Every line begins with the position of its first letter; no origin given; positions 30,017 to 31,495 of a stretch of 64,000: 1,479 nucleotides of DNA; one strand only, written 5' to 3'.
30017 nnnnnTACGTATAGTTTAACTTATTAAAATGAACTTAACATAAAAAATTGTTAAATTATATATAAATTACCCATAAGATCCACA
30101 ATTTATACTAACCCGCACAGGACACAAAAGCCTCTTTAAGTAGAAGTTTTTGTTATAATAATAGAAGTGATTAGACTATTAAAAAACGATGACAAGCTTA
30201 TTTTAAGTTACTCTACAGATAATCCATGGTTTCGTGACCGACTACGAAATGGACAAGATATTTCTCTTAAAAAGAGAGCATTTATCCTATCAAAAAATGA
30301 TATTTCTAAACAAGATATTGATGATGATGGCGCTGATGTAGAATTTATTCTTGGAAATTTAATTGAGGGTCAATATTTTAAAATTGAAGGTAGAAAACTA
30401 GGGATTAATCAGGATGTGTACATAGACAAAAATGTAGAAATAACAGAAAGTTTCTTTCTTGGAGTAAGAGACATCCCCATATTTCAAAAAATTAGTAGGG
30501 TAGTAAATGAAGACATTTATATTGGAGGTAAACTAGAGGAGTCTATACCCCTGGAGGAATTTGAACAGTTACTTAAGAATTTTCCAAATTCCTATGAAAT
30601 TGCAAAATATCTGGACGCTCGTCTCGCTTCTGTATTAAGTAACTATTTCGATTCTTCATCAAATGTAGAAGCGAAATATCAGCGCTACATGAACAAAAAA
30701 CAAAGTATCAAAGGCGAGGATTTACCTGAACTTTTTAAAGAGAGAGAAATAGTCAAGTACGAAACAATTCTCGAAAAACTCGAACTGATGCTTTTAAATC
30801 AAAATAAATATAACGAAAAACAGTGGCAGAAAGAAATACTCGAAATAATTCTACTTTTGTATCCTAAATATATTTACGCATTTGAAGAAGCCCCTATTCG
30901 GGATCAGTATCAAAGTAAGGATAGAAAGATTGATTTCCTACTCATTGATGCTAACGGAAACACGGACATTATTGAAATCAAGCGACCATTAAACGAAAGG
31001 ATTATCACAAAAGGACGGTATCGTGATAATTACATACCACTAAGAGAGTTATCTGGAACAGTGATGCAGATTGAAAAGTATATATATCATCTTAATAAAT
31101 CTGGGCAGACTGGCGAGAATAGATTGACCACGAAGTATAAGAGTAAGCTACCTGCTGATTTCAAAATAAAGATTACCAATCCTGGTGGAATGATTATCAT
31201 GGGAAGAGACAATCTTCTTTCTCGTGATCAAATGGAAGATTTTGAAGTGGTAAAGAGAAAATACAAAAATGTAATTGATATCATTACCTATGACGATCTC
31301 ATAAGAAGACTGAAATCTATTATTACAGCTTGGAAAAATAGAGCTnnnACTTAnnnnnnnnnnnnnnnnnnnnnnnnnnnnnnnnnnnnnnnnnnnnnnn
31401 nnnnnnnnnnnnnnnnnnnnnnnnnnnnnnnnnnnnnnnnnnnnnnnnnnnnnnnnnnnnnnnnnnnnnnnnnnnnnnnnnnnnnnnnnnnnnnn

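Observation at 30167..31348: Shedu-like DUF4263 protein with GTG start and an unassigned 230-aa N-terminal domain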

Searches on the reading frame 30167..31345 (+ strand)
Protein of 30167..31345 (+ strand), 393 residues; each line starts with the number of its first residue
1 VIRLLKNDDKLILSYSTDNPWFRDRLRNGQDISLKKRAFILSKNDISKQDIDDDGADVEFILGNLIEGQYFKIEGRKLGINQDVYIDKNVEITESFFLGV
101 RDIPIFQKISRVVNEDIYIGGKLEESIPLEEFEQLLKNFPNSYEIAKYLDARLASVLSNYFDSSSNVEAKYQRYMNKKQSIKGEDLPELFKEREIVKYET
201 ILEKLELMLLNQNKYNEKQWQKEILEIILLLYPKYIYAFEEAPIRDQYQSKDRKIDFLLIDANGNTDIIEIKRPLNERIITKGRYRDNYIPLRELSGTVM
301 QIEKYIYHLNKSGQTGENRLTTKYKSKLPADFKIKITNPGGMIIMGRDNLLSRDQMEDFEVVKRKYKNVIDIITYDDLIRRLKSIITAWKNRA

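Call 3: search_protein_families(library=pfam, proteins=[window:30167-31345:+], max_evalue=0.01)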
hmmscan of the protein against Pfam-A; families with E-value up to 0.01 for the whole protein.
window:30167-31345:+ (393 aa): 1 family
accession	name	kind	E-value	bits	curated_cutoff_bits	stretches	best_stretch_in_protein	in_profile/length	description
PF14082.12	SduA_C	-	7.4e-37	127.4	27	1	215-379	2-159/159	Shedu protein SduA, C-terminal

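Call 4: search_protein_families(library=padloc, proteins=[window:30167-31345:+], max_evalue=0.01)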
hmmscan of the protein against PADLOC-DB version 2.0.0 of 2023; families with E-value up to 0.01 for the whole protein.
window:30167-31345:+ (393 aa): 18 families
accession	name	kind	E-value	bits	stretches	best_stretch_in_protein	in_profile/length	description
PDLC00388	SduA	-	1.5e-144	480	1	1-392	1-399/402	DUF4263 domain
PDLC04067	SduA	-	6.3e-113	375.9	1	1-390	1-406/407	-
PDLC00400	SduA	-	2.7e-16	57.9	1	186-390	99-297/308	DUF4263 domain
PDLC00385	SduA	-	6.7e-16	56.5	1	193-387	137-315/319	DUF4263 domain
PDLC00384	SduA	-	2.8e-15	54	1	182-387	258-457/476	DUF4263 domain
PDLC00391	SduA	-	3.3e-13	47.5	1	266-387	274-400/402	DUF4263 domain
PDLC00399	SduA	-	7.1e-12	43.4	1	133-388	122-370/375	DUF4263 domain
PDLC00380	SduA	-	1.7e-10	38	1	185-387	270-466/480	DUF4263 domain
PDLC00394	SduA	-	1.4e-09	35.5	1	268-390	263-387/392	DUF4263 domain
PDLC00405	SduA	-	4.2e-08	31.1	1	250-389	186-312/323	DUF4263 domain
PDLC00381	SduA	-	2e-07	28.6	1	250-382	214-336/342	DUF4263 domain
PDLC00389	SduA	-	1.6e-06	25.9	1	335-387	322-374/383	DUF4263 domain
PDLC00387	SduA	-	4.3e-06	23.5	1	338-388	494-542/546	DUF4263 domain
PDLC00402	SduA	-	5.8e-06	23.6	1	250-388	207-333/354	DUF4263 domain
PDLC00392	SduA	-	1.5e-05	22.3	1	250-387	253-390/396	DUF4263 domain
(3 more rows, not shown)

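Call 5: search_solved_structures(query=window:30167-31345:+, max_evalue=1, show_alignments=3)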
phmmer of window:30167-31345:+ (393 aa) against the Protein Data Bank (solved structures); distinct sequences matched with E-value up to 1: 4.
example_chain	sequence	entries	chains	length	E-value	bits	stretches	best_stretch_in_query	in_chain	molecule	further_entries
8ps4_A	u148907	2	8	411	5.5e-81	275.7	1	49-390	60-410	Shedu effector protein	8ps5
8ps6_A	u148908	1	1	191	2.9e-20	75.9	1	23-179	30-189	Shedu effector protein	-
8ti8_A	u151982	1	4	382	7.7e-08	35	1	175-387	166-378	Shedu protein SduA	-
8ti9_E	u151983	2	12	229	1.6e-07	34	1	182-387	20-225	Shedu protein SduA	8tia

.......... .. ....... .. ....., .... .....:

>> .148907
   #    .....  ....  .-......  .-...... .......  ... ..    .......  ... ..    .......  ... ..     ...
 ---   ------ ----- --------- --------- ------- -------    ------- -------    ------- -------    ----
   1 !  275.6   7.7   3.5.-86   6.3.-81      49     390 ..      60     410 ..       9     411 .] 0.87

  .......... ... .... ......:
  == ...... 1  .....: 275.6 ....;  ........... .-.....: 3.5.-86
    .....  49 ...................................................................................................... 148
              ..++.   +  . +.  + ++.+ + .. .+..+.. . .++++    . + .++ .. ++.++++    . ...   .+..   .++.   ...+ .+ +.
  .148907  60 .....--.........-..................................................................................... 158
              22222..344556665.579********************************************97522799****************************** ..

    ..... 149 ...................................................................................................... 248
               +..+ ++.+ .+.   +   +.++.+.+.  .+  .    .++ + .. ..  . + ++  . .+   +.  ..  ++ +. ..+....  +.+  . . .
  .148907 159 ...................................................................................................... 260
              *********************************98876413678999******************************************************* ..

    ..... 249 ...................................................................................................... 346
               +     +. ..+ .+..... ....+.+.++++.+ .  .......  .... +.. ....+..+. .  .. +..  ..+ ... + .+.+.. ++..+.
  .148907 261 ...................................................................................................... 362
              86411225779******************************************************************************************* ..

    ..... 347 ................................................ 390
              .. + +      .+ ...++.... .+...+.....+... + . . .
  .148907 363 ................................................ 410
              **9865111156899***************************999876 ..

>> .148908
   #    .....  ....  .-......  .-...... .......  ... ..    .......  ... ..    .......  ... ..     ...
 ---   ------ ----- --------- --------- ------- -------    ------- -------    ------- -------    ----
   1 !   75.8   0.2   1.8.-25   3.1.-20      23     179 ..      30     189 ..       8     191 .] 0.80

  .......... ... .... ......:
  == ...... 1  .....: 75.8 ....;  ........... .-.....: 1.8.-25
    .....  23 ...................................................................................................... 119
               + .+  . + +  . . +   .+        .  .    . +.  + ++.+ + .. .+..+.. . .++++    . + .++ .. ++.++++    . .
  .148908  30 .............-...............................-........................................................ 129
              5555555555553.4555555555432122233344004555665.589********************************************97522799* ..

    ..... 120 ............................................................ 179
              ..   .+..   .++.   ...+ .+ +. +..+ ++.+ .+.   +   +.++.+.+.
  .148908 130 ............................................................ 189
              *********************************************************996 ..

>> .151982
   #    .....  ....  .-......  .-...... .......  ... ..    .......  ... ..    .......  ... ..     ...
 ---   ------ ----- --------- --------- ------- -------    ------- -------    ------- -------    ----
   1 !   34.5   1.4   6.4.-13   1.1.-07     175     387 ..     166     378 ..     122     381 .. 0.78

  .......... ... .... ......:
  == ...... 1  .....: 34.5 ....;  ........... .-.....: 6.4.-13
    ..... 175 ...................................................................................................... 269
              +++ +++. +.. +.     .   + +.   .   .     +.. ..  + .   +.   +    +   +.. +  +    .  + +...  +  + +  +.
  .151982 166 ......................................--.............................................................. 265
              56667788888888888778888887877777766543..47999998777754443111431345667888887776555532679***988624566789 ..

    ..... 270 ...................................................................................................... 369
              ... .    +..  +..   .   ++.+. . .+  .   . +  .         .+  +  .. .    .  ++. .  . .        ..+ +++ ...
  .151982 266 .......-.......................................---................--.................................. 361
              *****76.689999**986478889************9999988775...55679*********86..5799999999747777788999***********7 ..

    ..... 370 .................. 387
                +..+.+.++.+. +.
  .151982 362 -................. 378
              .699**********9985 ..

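Call 6: search_protein_families(library=ncbifam, proteins=[window:30167-31345:+], max_evalue=0.1)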
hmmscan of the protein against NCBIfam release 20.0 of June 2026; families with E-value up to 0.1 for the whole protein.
window:30167-31345:+ (393 aa): 0 families

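Call 10: find_homologous_proteins(query=window:30167-31345:+, max_evalue=0.00001)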
Query window:30167-31345:+ (393 aa): 1368 proteins with E <= 0.00001 among 5899 candidates; the best 120 are listed.
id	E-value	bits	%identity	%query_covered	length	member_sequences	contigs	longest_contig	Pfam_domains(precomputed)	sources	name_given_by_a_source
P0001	2.9e-207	706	81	100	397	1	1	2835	PF14082.13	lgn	-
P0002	2.1e-195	667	76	100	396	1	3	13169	PF14082.13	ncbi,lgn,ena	-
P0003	4.9e-194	663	76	100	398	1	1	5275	PF14082.13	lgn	-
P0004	7.0e-175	600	70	100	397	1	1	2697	PF14082.13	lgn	-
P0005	1.7e-165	569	67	100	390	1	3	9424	PF14082.13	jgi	jgi:hypothetical protein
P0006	2.7e-164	565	66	100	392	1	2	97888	PF14082.13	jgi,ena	-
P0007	1.2e-162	559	65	100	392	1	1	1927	PF14082.13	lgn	-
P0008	5.9e-155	534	64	99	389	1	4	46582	PF14082.13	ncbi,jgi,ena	jgi:hypothetical protein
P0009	6.1e-154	531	61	100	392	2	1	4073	PF14082.13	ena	-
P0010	9.2e-151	520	62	100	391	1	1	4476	PF14082.13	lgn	-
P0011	1.7e-150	519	62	100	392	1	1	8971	PF14082.13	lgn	-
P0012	1.3e-149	517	61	100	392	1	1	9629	PF14082.13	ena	-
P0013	4.1e-149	515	62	100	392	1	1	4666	PF14082.13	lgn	-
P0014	7.1e-146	504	58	100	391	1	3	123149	PF14082.13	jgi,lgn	jgi:hypothetical protein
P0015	1.9e-143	496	59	100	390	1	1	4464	PF14082.13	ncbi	-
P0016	1.2e-142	494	59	100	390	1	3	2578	PF14082.13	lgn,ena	-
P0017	2.6e-142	492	60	100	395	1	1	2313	PF14082.13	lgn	-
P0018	1.0e-140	487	59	99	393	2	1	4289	PF14082.13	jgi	-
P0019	3.3e-139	482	58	100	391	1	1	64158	PF14082.13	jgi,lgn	jgi:hypothetical protein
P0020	5.9e-139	481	58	100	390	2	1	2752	PF14082.13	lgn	-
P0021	6.3e-139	481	59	97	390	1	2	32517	PF14082.13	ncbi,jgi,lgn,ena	-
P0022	5.9e-138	478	57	100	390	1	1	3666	PF14082.13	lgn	-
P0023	9.1e-138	477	58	100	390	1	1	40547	PF14082.13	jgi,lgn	jgi:hypothetical protein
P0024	4.5e-137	475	58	99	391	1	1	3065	PF14082.13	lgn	-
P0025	8.8e-137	474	58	100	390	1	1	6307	PF14082.13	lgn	-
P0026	3.6e-136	472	58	97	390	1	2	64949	PF14082.13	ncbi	-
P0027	3.7e-136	472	59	99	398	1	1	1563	PF14082.13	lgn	-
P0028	8.2e-136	471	58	99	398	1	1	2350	PF14082.13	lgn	-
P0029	3.6e-135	469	58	97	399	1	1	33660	PF14082.13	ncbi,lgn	-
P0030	5.9e-135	468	58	99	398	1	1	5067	PF14082.13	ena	-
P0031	6.2e-135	468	58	99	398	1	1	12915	PF14082.13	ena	-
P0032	2.3e-134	466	56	99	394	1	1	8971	PF14082.13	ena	-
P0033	1.1e-133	464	55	99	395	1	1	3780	PF14082.13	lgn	-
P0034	1.7e-133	463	56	100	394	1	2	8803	PF14082.13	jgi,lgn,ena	-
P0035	2.9e-133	463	57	99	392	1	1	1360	PF14082.13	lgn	-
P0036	4.2e-133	462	57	100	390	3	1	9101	PF14082.13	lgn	-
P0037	7.6e-133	461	54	100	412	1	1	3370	PF14082.13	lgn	-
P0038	9.2e-133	461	59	97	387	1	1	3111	PF14082.13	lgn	-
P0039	1.2e-132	461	56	100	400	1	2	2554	PF14082.13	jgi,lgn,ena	jgi:hypothetical protein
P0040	5.8e-132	458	57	98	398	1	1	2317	PF14082.13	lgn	-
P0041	1.2e-131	457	56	99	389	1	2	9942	PF14082.13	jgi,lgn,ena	-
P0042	2.6e-131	456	56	99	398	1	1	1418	PF14082.13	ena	-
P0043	2.8e-131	456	54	99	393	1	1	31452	PF14082.13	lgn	-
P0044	1.5e-130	454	55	98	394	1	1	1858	PF14082.13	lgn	-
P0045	7.4e-130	451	55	99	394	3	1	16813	PF14082.13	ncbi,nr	ncbi:MAG: hypothetical protein A4E71_02140 [Smithella sp. PtaU1.Bin162]|nr:MAG: hypothetical protein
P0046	1.1e-129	451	56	100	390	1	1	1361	PF14082.13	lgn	-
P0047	2.4e-129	450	67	77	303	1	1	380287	PF14082.13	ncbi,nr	ncbi:MAG TPA: Shedu immune nuclease family protein [Candidatus Paceibacterota bacterium]|nr:Shedu im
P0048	7.0e-129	448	56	99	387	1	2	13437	PF14082.13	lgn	-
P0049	8.7e-129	448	56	98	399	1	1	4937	PF14082.13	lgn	-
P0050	1.7e-128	447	56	98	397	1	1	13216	PF14082.13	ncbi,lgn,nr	ncbi:MAG: DUF4263 domain-containing protein [Candidatus Staskawiczbacteria bacterium]|nr:DUF4263 dom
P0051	2.7e-128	446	55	98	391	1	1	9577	PF14082.13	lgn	-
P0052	3.0e-128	446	56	99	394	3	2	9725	PF14082.13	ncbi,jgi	ncbi:MAG: Shedu immune nuclease family protein [Thermoguttaceae bacterium]|jgi:hypothetical protein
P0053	8.4e-128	445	54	99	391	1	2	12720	PF14082.13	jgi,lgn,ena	jgi:hypothetical protein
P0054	8.9e-128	445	54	98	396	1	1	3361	PF14082.13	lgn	-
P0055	1.3e-127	444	55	99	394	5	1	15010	PF14082.13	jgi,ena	-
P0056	2.1e-127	443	56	98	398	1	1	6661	PF14082.13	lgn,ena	-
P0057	5.9e-127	442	55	99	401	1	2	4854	PF14082.13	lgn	-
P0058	8.6e-127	441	53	99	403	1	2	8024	PF14082.13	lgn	-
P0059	3.7e-126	439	51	99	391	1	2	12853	PF14082.13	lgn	-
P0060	5.6e-126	439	50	100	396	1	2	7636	PF14082.13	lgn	-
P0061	8.9e-126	438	54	99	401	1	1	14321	PF14082.13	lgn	-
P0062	2.1e-125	437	54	99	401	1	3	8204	PF14082.13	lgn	-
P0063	2.6e-125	437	54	99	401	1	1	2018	PF14082.13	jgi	jgi:hypothetical protein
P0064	2.9e-125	436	54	99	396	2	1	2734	PF14082.13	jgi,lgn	jgi:hypothetical protein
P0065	3.5e-125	436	54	100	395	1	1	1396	PF14082.13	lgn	-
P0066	7.6e-125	435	53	100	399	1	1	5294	PF14082.13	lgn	-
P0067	1.0e-124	435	54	99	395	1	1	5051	PF14082.13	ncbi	-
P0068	8.7e-124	431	56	97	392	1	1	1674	PF14082.13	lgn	-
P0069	8.7e-124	431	50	100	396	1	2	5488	PF14082.13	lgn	-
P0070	9.9e-124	431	53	99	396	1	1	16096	PF14082.13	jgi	jgi:hypothetical protein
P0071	1.9e-123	430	54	98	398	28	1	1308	PF14082.13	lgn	-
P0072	3.0e-123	430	53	100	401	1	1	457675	PF14082.13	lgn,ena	-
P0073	3.2e-123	430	55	100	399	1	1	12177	PF14082.13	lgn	-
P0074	3.2e-123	430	55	96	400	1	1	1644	PF14082.13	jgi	-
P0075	5.8e-123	429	52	99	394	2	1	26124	PF14082.13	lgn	-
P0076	1.1e-122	428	53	98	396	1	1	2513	PF14082.13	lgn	-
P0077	1.3e-122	428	52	99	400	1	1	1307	PF14082.13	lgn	-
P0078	1.8e-122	427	53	99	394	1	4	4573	PF14082.13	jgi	-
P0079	2.3e-122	427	51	99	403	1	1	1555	PF14082.13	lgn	-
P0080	4.0e-122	426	52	98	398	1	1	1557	PF14082.13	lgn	-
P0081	6.1e-122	425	52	99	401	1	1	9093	PF14082.13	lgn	-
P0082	8.2e-122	425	53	98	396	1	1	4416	PF14082.13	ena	-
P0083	8.8e-122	425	52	99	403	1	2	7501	PF14082.13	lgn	-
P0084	2.0e-121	424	52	99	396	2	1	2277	PF14082.13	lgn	-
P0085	4.1e-121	423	53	100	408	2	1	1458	PF14082.13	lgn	-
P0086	4.2e-121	423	50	99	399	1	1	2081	PF14082.13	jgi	-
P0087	4.8e-121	422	52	99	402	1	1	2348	PF14082.13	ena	-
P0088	7.6e-121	422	50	100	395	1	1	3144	PF14082.13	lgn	-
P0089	1.1e-120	421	50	99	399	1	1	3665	PF14082.13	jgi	-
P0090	1.4e-120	421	54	94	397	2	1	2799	PF14082.13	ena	-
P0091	1.8e-120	421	53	100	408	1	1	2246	PF14082.13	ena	-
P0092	2.1e-120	420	51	100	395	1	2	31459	PF14082.13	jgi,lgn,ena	-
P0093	2.6e-120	420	52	99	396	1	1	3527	PF14082.13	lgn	-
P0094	2.6e-120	420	52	99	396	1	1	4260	PF14082.13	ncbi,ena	-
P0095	2.8e-120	420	50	100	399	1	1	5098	PF14082.13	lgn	-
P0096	3.1e-120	420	52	99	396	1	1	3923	PF14082.13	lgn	-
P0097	3.4e-120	420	49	100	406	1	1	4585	PF14082.13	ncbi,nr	ncbi:MAG: DUF4263 domain-containing protein [bacterium]|nr:DUF4263 domain-containing protein [bacter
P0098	3.5e-120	420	50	100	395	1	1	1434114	PF14082.13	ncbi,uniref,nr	ncbi:Shedu immune nuclease family protein [Pseudohongiella sp. O18]|uniref:Shedu immune nuclease fam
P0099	3.7e-120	420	50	99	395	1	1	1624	PF14082.13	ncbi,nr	ncbi:MAG: Shedu immune nuclease family protein [Candidatus Cloacimonadota bacterium]|nr:Shedu immune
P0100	4.0e-120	419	53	97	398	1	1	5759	PF14082.13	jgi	-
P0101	4.3e-120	419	51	99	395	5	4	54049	PF14082.13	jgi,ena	-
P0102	5.0e-120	419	51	97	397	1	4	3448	PF14082.13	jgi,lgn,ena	-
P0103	6.9e-120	419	52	99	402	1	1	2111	PF14082.13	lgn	-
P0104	7.8e-120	418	53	98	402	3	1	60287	PF14082.13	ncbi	-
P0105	1.0e-119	418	51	99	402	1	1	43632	PF14082.13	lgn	-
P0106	1.1e-119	418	53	100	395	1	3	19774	PF14082.13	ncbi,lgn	-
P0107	1.2e-119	418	53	99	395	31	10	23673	PF14082.13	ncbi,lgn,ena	-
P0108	1.4e-119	418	53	100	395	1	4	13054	PF14082.13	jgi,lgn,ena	-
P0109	1.5e-119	418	51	99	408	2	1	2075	PF14082.13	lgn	-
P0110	1.6e-119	417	53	97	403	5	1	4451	PF14082.13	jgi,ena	-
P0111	1.8e-119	417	51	99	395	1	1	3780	PF14082.13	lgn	-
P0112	2.0e-119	417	52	99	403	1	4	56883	PF14082.13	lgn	-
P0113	2.6e-119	417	53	99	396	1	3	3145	PF14082.13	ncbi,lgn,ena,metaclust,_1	metaclust:\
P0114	3.8e-119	416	51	99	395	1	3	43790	PF14082.13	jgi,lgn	jgi:hypothetical protein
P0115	3.9e-119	416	51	99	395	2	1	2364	PF14082.13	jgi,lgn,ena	-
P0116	4.3e-119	416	50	99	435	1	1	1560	PF14082.13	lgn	-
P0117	4.5e-119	416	53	99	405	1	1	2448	PF14082.13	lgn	-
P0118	4.6e-119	416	51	99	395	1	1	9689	PF14082.13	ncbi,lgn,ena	-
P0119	5.3e-119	416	53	99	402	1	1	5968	PF14082.13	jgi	jgi:hypothetical protein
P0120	5.5e-119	416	53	99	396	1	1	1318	PF14082.13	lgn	-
